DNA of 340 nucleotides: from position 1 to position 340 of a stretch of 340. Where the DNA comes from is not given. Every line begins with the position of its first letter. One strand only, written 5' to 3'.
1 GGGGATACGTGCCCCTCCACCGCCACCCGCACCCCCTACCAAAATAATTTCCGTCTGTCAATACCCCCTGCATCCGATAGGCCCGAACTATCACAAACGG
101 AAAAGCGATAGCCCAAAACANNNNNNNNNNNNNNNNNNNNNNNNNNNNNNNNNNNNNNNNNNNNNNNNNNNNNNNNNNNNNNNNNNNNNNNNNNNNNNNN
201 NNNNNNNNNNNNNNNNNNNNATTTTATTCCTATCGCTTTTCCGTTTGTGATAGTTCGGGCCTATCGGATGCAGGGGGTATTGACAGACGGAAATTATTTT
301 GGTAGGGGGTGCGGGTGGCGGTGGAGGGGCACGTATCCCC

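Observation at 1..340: Whole window is a long perfect inverted repeat (111 bp per arm) around an undetermined centre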

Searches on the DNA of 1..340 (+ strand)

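Call 4: search_dna_similar(query=window:1-120:+, collection=plasmids, mode=distant, max_evalue=1)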
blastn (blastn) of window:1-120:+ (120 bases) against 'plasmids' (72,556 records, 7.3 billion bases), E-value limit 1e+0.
Records with a match: 1; places in all: 1; records where one place covers at least 80% of the query: 0.
Best place of each record, by identity: 90-95% 1.
By first word of the organism name: Streptomyces 1.
By predicted mobility (MOB-suite, as given by PLSDB): non-mobilizable 1.
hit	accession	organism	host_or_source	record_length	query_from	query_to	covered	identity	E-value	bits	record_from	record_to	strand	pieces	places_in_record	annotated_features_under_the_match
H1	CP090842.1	Streptomyces viridifaciens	Whole organism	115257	11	37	23%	92.6%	3e-1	41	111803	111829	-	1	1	amino acid adenylation domain-containing protein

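Call 5: search_dna_similar(query=window:1-120:+, collection=phages, mode=distant, max_evalue=1)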
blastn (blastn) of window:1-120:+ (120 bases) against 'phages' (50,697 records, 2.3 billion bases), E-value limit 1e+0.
Records with a match: 36; places in all: 61; records where one place covers at least 80% of the query: 18.
Best place of each record, by identity: >=99% 12; 95-99% 9; 90-95% 9; 80-90% 6.
By first word of the organism name: Enterobacteria 21; Salmonella 10; Burkholderia 2; Halorubrum 2; Erwinia 1.
By host as written in the record: - 11; Salmonella enterica subsp. enterica serovar Typhimurium BAA-2828 (MHM112) 10; Salmonella enterica serovar Typhimurium LT2 - pKJK5 9; Halorubrum sp. M4 25-10-8A 2; Erwinia amylovora KT-1 1; Burkholderia contaminans 5080 1; Pseudomonas putida KT2440 - pKJK5 1; Burkholderia cepacia 1.
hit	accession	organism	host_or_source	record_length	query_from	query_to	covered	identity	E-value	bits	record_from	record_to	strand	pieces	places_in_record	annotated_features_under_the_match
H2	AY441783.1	Enterobacteria phage PR772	-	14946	1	120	100%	100.0%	6e-55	217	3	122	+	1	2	5' terminal repeat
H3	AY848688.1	Enterobacteria phage PR772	-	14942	1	120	100%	99.2%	3e-53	213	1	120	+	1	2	none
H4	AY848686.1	Enterobacteria phage PR4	-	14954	1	120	100%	97.5%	1e-50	204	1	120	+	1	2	none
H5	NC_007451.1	Enterobacteria phage PR4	-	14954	1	120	100%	97.5%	1e-50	204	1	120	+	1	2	none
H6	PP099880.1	Erwinia phage RH-42-1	Erwinia amylovora KT-1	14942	1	120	100%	97.5%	1e-50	204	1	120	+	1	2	none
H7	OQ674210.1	Burkholderia phage vB_Bco-CSP1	Burkholderia contaminans 5080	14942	1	120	100%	92.7%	6e-42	175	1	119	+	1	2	repeat_region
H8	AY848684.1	Enterobacteria phage L17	-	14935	1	120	100%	90.9%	4e-38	162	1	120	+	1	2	none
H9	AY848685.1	Enterobacteria phage PR3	-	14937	1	120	100%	90.9%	4e-38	162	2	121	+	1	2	none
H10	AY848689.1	Enterobacteria phage PRD1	-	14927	1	120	100%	90.8%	1e-38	164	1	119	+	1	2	none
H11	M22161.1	Enterobacteria phage PRD1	-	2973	1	120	100%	90.8%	1e-38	164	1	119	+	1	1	5' inverted terminal repeat | promoter region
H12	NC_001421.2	Enterobacteria phage PRD1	-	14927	1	120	100%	90.8%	1e-38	164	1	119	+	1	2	none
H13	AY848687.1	Enterobacteria phage PR5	-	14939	1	120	100%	89.2%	6e-36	155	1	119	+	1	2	none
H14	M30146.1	Enterobacteria phage PRD1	-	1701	1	111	93%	90.1%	9e-34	148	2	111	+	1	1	inverted terminal repeat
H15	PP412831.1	Enterobacteria phage PRDemerald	Salmonella enterica serovar Typhimurium ...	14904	10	120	93%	90.1%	9e-34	148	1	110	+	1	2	none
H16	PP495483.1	Salmonella phage PKJ.Vi.20.4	Salmonella enterica subsp. enterica ...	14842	20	120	84%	98.0%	6e-42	174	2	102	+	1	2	none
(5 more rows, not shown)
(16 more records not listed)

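Call 6: search_rna_families(source=window, threshold=evalue, max_evalue=10)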
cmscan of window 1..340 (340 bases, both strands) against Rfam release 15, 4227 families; matches with E-value up to 10: 0.
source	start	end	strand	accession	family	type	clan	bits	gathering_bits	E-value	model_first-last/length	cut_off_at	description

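Call 7: search_dna_similar(query=window:221-340:+, collection=phages, mode=distant, max_evalue=1, max_rows=40)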
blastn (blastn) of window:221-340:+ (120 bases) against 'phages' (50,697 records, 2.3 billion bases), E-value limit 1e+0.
Records with a match: 38; places in all: 69; records where one place covers at least 80% of the query: 16.
Best place of each record, by identity: >=99% 13; 95-99% 8; 90-95% 11; 80-90% 6.
By first word of the organism name: Enterobacteria 23; Salmonella 10; Burkholderia 2; Halorubrum 2; Erwinia 1.
By host as written in the record: - 11; Salmonella enterica serovar Typhimurium LT2 - pKJK5 11; Salmonella enterica subsp. enterica serovar Typhimurium BAA-2828 (MHM112) 10; Halorubrum sp. M4 25-10-8A 2; Erwinia amylovora KT-1 1; Burkholderia contaminans 5080 1; Pseudomonas putida KT2440 - pKJK5 1; Burkholderia cepacia 1.
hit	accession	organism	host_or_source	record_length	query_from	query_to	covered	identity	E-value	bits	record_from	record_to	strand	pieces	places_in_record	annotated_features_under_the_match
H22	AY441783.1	Enterobacteria phage PR772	-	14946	1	120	100%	100.0%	6e-55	217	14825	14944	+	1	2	3' terminal repeat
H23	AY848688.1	Enterobacteria phage PR772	-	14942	1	120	100%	100.0%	6e-55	217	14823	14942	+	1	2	none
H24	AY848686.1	Enterobacteria phage PR4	-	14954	1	120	100%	98.3%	3e-52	208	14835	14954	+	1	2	none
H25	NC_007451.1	Enterobacteria phage PR4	-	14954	1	120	100%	98.3%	3e-52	208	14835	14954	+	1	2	none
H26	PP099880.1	Erwinia phage RH-42-1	Erwinia amylovora KT-1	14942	1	120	100%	97.5%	1e-50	204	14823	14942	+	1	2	none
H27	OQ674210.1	Burkholderia phage vB_Bco-CSP1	Burkholderia contaminans 5080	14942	1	120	100%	92.7%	6e-42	175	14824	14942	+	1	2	repeat_region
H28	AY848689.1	Enterobacteria phage PRD1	-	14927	1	120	100%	90.8%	1e-38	164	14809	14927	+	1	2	none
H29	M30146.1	Enterobacteria phage PRD1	-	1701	1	120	100%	90.8%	1e-38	164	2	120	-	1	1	inverted terminal repeat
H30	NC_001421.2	Enterobacteria phage PRD1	-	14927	1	120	100%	90.8%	1e-38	164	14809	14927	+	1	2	none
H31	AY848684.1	Enterobacteria phage L17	-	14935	1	120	100%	90.1%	5e-37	158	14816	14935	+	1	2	none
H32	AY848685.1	Enterobacteria phage PR3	-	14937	1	120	100%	90.1%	5e-37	158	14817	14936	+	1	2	none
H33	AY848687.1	Enterobacteria phage PR5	-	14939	1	120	100%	89.2%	6e-36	155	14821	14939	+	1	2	none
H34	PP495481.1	Salmonella phage PKJ.Vi.20.2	Salmonella enterica subsp. enterica ...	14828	1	111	93%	95.5%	5e-43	178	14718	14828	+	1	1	none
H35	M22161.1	Enterobacteria phage PRD1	-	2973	10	120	93%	90.1%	9e-34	148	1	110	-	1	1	5' inverted terminal repeat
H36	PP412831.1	Enterobacteria phage PRDemerald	Salmonella enterica serovar Typhimurium ...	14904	10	111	85%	89.2%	7e-29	132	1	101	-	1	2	none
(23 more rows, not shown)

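Call 26: search_dna_similar(query=window:1-120:+, collection=ecoli_genomes, mode=near, max_evalue=0.001)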
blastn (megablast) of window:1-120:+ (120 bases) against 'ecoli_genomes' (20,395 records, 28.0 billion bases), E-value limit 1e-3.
No match.
